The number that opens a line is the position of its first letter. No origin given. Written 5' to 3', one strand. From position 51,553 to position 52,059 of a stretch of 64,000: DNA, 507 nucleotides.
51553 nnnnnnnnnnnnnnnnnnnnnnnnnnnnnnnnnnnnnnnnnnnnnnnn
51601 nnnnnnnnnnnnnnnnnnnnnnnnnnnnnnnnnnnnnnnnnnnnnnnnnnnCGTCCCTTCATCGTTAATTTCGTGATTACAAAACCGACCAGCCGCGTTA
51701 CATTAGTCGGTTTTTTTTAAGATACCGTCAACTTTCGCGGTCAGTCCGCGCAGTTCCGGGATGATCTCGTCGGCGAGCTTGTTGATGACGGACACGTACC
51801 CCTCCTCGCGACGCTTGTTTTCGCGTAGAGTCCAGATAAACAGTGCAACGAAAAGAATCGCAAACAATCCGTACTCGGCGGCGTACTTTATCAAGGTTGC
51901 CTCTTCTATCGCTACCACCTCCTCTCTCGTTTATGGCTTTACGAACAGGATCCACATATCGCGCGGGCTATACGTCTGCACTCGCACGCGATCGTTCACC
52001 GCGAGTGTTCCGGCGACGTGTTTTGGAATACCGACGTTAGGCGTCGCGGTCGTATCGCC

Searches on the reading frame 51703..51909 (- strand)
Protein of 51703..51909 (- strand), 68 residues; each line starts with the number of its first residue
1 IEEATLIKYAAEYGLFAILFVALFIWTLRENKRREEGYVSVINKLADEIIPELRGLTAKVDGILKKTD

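Call 36: find_related_loci(query=window:51703-51909:-, collection=viral_contigs, flank=1500)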
Query window:51703-51909:- (68 aa) in viral_contigs; peptide patterns used: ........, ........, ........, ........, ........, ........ (x = any residue, [..] = any of these).
18 stretches matched a pattern; 1 encode a relative of the query (tblastn E <= 1e-3); 1 distinct loci.
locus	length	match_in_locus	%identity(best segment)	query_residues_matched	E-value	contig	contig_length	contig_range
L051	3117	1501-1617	41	24-57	1e-5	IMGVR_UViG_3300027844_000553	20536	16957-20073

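Call 57: search_protein_families(library=pfam, proteins=[window:51703-51909:-], max_evalue=0.01)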
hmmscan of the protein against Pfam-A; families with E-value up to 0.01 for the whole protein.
window:51703-51909:- (68 aa): 2 families
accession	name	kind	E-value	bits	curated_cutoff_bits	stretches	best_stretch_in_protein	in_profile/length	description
PF10960.13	Holin_BhlA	-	1.3e-08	35.1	22.6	1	3-48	2-54/70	BhlA holin family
PF04995.19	CcmD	-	0.0039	17.7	25.6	1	13-34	11-32/44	Heme exporter protein D (CcmD)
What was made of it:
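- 51703..51909 (-): BhlA-family holin CDS (68 aa), modelled from ATA 51909-51907. SD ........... at 51925-51915. This fifth case is not in the original finding. PF10960 aligns profile position 2 with residue 3 (call 57).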

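Call 65: search_dna_similar(query=window:51703-51909:-, collection=phages, mode=protein, max_evalue=0.01, max_rows=15)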
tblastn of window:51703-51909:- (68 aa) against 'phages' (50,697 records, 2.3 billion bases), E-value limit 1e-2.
Records with a match: 1; places in all: 1; records where one place covers at least 80% of the query: 1.
Best place of each record, by identity: <60% 1.
By first word of the organism name: Bacteriophage 1.
By host as written in the record: - 1.
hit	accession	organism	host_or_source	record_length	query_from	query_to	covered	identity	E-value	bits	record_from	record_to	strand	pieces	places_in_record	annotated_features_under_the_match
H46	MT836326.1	Bacteriophage sp.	human fecal samples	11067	5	65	90%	31.1%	2e-4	42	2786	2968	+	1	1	record has no annotation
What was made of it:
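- Tried and rejected: The phage tblastn for the holin gave one weak, unannotated hit (call 65).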
